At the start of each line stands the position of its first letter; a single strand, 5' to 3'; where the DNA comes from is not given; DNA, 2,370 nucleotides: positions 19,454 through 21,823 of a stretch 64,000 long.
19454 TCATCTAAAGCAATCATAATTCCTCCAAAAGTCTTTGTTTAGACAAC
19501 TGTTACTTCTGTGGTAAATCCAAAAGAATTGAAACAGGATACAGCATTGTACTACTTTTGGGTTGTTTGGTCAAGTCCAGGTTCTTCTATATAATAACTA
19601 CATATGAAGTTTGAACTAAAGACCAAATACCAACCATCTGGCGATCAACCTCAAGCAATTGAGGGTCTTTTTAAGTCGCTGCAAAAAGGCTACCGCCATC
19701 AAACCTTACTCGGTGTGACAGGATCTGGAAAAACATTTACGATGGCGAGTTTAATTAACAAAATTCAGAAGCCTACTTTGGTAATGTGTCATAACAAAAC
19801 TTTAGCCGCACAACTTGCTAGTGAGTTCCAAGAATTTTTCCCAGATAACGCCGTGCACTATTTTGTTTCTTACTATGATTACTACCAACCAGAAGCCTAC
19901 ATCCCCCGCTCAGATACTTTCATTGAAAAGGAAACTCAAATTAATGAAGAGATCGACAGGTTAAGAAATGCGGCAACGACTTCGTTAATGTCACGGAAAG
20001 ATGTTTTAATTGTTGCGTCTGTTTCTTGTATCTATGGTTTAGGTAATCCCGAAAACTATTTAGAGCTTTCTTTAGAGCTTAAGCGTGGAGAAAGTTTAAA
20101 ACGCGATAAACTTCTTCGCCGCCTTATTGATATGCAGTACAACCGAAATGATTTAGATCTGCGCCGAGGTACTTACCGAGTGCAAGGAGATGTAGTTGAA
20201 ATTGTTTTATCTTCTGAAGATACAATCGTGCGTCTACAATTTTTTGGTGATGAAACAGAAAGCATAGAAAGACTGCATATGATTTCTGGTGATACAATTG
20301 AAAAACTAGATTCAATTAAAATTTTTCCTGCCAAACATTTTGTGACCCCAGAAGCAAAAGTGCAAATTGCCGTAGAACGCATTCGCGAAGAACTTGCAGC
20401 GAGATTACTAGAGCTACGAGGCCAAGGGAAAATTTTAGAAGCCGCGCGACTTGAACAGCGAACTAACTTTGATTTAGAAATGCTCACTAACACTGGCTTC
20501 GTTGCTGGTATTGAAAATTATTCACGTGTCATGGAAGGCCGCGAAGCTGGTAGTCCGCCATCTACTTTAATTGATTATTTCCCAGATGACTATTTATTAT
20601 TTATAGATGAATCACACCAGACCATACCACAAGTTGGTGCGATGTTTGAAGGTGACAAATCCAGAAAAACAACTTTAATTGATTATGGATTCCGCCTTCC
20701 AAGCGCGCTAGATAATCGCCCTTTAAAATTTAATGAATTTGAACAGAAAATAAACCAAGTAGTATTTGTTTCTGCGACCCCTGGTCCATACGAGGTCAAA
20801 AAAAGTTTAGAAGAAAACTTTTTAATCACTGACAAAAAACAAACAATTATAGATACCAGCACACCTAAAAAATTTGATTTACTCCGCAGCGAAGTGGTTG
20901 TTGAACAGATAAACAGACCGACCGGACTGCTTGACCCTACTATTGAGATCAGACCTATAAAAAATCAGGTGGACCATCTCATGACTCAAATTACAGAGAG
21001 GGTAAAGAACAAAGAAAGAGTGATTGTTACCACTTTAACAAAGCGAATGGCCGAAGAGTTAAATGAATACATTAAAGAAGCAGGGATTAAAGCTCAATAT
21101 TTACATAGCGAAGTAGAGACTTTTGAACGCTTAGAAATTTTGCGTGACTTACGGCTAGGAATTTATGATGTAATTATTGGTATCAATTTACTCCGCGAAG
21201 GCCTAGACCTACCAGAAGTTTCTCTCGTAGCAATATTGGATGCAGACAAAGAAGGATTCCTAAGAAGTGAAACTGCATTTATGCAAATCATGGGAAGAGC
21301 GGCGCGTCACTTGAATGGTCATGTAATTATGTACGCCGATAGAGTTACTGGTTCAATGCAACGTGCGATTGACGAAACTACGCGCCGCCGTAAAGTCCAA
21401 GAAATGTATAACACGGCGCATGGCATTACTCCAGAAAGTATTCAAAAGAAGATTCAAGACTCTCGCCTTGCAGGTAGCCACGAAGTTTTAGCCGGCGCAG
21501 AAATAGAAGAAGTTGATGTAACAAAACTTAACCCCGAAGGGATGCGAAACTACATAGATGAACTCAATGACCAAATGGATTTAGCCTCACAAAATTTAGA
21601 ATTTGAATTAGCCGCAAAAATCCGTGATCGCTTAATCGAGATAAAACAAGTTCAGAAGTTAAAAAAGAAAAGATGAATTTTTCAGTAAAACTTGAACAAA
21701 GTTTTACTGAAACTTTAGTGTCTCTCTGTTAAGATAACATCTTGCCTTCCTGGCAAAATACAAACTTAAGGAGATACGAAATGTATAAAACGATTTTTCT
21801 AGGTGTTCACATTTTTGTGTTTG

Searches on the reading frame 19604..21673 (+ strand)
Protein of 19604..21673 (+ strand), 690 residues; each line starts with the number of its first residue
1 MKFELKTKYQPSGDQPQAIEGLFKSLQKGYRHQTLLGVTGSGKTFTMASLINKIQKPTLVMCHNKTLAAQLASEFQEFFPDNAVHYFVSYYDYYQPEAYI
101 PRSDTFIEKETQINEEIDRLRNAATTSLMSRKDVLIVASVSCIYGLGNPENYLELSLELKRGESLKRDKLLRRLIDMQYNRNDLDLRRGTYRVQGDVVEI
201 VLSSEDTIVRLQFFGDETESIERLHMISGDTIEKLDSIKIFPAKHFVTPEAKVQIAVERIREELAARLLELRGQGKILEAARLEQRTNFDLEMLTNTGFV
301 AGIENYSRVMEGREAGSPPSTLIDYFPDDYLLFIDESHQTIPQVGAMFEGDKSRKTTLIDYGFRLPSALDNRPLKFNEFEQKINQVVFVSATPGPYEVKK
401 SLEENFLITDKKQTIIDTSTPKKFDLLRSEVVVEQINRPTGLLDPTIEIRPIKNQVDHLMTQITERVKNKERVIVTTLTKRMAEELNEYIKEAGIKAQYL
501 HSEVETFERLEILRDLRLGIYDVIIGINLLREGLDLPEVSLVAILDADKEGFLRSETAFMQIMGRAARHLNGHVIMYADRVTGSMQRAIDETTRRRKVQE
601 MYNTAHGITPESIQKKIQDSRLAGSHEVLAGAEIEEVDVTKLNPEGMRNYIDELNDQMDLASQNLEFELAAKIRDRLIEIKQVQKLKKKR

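Call 75: search_protein_families(library=pfam, proteins=[window:19604-21673:+], max_evalue=0.00001)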
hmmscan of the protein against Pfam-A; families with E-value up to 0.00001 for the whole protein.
window:19604-21673:+ (690 aa): 6 families
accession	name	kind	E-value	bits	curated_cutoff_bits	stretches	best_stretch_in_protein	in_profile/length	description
PF17757.6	UvrB_inter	-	4.1e-30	104.2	22.9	1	157-246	1-91/91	UvrB interaction domain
PF12344.14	UvrB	-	7.6e-22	77.3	27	1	576-617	1-42/43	Ultra-violet resistance protein B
PF00271.37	Helicase_C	-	2.2e-19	70.2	23.5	1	459-569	6-109/110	Helicase conserved C-terminal domain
PF04851.21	ResIII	-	1.8e-12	47.9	22.5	1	10-85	3-83/164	Type III restriction enzyme, res subunit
PF02151.25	UVR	-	3e-09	36.8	21.5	1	649-682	2-35/36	UvrB/uvrC motif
PF00270.35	DEAD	-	5.4e-06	26.7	26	0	31-81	15-71/167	DEAD/DEAH box helicase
